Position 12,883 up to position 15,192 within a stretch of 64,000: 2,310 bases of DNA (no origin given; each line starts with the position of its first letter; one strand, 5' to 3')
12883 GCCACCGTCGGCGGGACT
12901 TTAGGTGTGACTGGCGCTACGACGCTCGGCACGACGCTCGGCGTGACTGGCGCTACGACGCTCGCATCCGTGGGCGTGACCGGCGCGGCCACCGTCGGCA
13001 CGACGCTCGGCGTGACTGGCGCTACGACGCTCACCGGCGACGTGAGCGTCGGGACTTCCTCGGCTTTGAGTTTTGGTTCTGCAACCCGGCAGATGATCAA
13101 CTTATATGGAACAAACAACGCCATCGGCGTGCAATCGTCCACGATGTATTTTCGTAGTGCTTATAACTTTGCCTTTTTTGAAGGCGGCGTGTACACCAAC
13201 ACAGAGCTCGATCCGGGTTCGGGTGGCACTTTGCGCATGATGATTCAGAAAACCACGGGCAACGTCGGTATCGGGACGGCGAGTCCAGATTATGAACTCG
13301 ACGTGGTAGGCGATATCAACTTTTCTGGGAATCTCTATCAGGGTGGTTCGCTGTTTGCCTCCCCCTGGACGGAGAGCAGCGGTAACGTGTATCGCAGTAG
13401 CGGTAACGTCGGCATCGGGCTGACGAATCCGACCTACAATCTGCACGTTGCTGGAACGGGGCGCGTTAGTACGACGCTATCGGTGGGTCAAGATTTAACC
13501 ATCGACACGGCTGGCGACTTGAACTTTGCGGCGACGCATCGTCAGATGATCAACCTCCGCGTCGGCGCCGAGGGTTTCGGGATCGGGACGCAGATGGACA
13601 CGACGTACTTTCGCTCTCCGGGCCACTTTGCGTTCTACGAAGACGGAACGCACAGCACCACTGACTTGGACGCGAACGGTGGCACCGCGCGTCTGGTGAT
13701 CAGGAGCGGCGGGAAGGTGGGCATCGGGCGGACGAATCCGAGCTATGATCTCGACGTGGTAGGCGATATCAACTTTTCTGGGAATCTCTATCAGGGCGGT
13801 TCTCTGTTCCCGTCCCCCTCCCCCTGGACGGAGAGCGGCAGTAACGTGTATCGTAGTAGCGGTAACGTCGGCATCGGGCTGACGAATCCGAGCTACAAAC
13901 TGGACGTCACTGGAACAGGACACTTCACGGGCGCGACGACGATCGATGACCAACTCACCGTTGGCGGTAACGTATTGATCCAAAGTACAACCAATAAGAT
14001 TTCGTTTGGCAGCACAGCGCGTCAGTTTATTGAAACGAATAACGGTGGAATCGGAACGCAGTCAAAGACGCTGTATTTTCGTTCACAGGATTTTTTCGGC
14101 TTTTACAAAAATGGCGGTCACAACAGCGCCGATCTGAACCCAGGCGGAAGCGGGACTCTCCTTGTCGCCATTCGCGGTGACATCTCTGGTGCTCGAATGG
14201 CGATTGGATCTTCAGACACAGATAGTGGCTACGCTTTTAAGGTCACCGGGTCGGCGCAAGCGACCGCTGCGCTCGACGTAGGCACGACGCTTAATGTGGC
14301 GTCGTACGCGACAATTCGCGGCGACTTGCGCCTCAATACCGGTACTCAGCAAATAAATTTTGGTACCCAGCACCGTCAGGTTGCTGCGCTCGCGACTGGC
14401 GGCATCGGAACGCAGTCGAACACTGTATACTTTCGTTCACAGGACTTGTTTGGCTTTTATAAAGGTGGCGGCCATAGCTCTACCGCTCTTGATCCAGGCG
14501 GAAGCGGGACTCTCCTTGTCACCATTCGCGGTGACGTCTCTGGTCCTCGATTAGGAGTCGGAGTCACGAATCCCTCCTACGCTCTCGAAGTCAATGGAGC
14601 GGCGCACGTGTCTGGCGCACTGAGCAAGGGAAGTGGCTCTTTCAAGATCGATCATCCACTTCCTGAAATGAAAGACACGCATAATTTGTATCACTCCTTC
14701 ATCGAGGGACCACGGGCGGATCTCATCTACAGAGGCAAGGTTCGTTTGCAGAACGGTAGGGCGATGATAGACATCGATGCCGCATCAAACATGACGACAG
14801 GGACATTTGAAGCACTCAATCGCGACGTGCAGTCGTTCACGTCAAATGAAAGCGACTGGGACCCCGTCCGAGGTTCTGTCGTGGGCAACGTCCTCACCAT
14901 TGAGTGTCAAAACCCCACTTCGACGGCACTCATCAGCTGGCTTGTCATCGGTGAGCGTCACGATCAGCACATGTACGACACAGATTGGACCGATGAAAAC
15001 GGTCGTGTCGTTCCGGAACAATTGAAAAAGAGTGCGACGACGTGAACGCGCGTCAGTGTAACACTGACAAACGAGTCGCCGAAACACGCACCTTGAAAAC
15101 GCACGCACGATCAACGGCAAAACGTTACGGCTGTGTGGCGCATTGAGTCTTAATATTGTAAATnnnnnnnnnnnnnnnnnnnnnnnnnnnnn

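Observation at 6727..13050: Seven near-identical 0.86-1.1 kb in-frame tandem units with nested 69-bp sub-repeat length variation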

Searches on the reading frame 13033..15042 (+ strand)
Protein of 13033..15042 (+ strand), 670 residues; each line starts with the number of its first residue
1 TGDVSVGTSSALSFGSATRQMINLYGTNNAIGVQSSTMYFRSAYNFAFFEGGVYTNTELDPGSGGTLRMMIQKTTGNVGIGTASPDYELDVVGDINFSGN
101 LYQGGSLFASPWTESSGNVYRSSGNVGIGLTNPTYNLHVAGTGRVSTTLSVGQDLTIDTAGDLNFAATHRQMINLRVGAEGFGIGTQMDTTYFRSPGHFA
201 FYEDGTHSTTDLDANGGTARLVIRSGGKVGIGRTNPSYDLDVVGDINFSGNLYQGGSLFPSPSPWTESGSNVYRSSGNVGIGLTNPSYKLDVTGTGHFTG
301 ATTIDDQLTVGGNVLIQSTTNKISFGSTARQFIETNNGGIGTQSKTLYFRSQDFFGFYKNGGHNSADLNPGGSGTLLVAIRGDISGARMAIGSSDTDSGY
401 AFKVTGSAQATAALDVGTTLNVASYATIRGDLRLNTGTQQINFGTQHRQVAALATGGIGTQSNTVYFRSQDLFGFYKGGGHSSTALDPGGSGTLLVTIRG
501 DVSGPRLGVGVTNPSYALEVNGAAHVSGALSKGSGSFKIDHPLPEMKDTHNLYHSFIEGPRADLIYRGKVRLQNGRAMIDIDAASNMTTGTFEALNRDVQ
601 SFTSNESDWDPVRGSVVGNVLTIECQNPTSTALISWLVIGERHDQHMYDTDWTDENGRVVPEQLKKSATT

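Call 14: find_homologous_proteins(query=window:13033-15042:+)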
Query window:13033-15042:+ (670 aa): 1457 proteins with E <= 0.001 among 8000 candidates; the best 120 are listed.
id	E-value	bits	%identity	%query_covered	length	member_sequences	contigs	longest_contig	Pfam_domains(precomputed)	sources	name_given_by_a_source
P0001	0.0e+0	1484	100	100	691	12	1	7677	-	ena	-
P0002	0.0e+0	1297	98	89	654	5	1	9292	-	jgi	-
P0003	0.0e+0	1249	81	89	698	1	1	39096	-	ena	-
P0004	0.0e+0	1078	98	74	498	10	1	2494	-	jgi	-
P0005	8.8e-253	859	59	88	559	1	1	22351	-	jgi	-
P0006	1.0e-224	766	92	34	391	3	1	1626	-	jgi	jgi:hypothetical protein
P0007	2.0e-140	487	62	41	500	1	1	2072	-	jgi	jgi:hypothetical protein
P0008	3.5e-115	404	50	59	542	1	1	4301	-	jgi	-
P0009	1.3e-73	267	68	24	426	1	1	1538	PF00754.32,PF22633.4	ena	-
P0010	4.6e-70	255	75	27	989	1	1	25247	PF04151.22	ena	-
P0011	3.4e-67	245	72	22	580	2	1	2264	-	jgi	jgi:hypothetical protein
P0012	7.2e-65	238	68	21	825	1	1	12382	-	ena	-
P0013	4.1e-63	232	35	68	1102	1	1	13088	-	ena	-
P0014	7.4e-62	228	38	36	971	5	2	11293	PF13884.12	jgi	jgi:hypothetical protein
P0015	6.4e-61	225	65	21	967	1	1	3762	PF01391.24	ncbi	-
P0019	3.1e-59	219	68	21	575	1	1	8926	-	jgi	jgi:hypothetical protein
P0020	1.7e-58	217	66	21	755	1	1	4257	-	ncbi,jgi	jgi:hypothetical protein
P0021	2.1e-58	216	57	25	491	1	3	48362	-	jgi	jgi:hypothetical protein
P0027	5.6e-55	205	60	25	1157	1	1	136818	-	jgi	jgi:hypothetical protein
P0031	5.8e-53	198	37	58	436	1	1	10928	-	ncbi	-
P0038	2.1e-51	193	30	19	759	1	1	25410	-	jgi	jgi:hypothetical protein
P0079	1.1e-34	138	54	19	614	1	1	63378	-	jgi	jgi:hypothetical protein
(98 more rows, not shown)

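Call 16: find_encoding_contigs(protein=P0003, flank=10000, max_places=4)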
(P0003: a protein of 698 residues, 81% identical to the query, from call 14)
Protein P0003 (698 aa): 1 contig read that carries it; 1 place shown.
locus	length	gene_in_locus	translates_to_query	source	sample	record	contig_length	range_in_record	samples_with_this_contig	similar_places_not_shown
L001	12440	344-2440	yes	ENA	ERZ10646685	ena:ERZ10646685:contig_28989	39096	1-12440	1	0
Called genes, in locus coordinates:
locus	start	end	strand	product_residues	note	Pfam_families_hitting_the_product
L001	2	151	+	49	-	?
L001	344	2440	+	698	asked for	-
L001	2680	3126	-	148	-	-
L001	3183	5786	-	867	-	PF00520:Ion_trans, PF08016:PKD_channel (faint), PF00520:Ion_trans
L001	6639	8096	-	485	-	-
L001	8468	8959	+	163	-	PF00036:EF-hand_1, PF13405:EF-hand_6, PF13499:EF-hand_7, PF14658:EF-hand_9, PF13833:EF-hand_8, PF13499:EF-hand_7, PF00036:EF-hand_1, PF13405:EF-hand_6, +10 more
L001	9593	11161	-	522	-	PF00069:Pkinase, PF01636:APH (faint), PF07714:PK_Tyr_Ser-Thr, PF17667:Pkinase_fungal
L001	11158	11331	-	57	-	-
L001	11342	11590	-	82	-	-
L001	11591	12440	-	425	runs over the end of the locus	PF01839:FG-GAP (faint), PF13517:FG-GAP_3 (faint)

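Call 18: search_protein_families(library=ncbifam, proteins=[window:13033-15042:+], max_evalue=0.1)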
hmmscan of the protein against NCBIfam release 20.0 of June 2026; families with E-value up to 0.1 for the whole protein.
window:13033-15042:+ (670 aa): 0 families

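Call 19: search_protein_families(library=phrogs, proteins=[window:13033-15042:+], max_evalue=0.01)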
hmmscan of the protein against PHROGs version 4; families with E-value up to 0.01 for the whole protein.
window:13033-15042:+ (670 aa): 6 families
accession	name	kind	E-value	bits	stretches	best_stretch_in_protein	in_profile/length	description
phrog_9942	-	tail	4.6e-14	52.4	2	216-249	175-1133/1178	tail fiber protein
phrog_17490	-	unknown function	2.6e-06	28.1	0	531-573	129-168/266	-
phrog_3269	-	tail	6.9e-06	25.9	0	276-319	372-417/689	tail protein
phrog_29752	-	unknown function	0.00014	22.7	0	265-319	89-149/195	-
phrog_28536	-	unknown function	0.0012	19.2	1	517-571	77-131/224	-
phrog_9563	-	unknown function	0.002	19.2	0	125-147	17-39/85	-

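Call 20: search_solved_structures(query=window:13033-15042:+, max_evalue=1, show_alignments=2)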
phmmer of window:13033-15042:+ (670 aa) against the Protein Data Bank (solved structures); distinct sequences matched with E-value up to 1: 4.
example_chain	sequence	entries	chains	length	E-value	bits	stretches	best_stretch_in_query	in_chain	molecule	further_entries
8ond_A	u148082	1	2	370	0.00014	23.6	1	221-300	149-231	bd2133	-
8ojn_C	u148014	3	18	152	0.00048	21.7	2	123-164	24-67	Cell wall surface anchor family protein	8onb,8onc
6mee_A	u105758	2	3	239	0.06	14.8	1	458-507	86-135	antibody HEPC74 Heavy Chain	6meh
1l1j_A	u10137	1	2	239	0.25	12.8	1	467-523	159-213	heat shock protease HtrA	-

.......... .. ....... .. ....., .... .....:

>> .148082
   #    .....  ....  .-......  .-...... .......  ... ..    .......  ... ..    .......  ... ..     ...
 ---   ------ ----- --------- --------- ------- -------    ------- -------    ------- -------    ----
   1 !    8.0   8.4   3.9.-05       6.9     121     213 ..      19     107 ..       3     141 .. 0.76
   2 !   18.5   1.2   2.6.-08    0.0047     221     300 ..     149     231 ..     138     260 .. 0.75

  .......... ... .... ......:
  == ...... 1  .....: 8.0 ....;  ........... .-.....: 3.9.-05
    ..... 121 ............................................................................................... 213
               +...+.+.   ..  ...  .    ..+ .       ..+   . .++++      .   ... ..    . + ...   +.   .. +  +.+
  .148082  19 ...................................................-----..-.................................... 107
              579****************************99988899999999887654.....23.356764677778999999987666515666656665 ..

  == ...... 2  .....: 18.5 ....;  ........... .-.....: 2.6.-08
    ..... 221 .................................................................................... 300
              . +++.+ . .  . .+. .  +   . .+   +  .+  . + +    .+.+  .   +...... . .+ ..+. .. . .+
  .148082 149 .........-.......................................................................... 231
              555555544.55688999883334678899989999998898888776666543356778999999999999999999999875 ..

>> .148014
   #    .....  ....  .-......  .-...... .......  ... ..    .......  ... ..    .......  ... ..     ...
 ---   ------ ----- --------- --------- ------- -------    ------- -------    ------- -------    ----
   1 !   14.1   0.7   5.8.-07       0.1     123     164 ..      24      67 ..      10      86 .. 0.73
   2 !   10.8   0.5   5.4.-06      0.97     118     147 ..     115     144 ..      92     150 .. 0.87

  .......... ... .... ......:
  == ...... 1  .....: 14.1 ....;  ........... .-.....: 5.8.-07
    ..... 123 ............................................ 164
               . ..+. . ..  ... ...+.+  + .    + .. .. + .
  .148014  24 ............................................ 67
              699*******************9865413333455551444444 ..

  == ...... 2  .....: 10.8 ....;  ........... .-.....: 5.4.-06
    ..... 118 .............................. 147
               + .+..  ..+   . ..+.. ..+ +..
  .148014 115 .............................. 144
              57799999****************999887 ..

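Call 23: find_encoding_contigs(protein=P0001, flank=10000, max_places=3)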
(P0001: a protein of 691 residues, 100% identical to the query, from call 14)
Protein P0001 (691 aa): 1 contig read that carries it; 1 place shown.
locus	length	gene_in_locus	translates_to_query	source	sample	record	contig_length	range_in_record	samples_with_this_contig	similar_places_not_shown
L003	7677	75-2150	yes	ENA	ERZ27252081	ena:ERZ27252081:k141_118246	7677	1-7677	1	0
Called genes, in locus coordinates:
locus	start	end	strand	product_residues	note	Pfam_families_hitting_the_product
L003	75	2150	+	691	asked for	-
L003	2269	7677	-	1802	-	?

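Call 24: find_encoding_contigs(protein=P0005, flank=10000, max_places=3)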
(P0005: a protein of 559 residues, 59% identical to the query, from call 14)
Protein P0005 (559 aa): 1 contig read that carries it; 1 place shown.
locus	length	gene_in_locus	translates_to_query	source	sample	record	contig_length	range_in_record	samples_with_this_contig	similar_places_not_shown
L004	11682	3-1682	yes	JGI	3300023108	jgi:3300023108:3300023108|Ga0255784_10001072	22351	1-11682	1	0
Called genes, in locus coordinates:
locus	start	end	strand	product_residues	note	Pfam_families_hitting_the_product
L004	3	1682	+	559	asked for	?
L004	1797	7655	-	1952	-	-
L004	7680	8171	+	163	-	PF00036:EF-hand_1, PF13405:EF-hand_6, PF13499:EF-hand_7, PF14658:EF-hand_9, PF13833:EF-hand_8, PF13499:EF-hand_7, PF00036:EF-hand_1, PF13405:EF-hand_6, +9 more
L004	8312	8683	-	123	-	PF20522:DUF6737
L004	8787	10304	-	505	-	-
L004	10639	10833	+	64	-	PF04689:S1FA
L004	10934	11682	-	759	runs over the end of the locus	PF13517:FG-GAP_3 (faint)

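Call 49: find_encoding_contigs(protein=P0079, flank=10000, max_places=2)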
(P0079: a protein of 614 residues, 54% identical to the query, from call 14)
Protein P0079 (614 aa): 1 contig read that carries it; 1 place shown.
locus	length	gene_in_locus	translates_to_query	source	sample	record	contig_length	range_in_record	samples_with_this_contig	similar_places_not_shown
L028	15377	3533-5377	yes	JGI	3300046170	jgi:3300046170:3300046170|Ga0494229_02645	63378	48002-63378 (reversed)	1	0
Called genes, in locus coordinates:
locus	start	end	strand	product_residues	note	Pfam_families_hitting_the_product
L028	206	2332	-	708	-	PF02922:CBM_48, PF00128:Alpha-amylase, PF21331:Isoamylase_C, PF21156:ISOA1-3_C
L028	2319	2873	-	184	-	-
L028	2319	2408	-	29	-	-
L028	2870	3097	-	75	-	-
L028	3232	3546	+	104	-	-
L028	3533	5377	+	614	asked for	-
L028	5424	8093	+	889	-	-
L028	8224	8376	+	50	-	-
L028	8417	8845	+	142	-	-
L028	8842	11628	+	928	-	-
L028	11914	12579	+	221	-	PF02996:Prefoldin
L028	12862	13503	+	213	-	PF01625:PMSR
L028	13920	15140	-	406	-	PF00270:DEAD, PF00271:Helicase_C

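Call 98: list_cluster_members(proteins=[P0015, P0020, P0031, P0009, P0011, P0012, P0019, P0027, P0021, P0038])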
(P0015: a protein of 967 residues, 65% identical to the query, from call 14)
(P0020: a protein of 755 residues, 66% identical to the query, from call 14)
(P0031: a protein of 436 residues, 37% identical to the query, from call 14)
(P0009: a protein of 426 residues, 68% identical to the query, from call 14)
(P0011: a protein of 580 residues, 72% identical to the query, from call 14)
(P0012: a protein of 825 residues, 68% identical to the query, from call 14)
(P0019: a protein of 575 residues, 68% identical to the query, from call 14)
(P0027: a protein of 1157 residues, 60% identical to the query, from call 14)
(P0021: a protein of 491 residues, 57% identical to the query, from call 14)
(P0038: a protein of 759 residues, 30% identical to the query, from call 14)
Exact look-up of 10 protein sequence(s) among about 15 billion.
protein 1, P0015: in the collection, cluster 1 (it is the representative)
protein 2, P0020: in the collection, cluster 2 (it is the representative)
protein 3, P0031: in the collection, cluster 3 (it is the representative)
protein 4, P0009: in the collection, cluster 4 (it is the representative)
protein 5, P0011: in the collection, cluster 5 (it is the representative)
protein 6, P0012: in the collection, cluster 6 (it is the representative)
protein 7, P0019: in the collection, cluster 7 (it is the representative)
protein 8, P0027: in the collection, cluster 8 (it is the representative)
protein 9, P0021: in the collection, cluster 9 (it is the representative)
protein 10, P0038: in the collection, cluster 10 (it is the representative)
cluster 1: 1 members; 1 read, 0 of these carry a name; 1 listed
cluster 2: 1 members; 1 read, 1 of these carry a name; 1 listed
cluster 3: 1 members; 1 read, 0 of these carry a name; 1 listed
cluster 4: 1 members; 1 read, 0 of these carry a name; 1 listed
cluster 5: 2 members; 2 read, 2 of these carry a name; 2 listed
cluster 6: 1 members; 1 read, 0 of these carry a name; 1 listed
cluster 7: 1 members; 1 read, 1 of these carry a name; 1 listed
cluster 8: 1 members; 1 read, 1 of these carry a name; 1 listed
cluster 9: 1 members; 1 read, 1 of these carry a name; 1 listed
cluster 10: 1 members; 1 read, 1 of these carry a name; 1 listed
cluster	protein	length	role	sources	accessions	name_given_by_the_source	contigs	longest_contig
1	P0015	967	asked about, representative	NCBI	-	-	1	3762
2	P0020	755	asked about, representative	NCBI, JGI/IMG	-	hypothetical protein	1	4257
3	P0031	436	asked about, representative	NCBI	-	-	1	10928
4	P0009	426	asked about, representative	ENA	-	-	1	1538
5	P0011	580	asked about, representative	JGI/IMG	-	hypothetical protein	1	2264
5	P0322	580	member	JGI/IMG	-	hypothetical protein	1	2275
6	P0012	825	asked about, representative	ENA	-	-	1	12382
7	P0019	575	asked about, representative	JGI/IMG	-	hypothetical protein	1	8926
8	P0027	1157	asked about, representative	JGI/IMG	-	hypothetical protein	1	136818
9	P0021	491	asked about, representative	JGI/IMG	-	hypothetical protein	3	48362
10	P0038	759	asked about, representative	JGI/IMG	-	hypothetical protein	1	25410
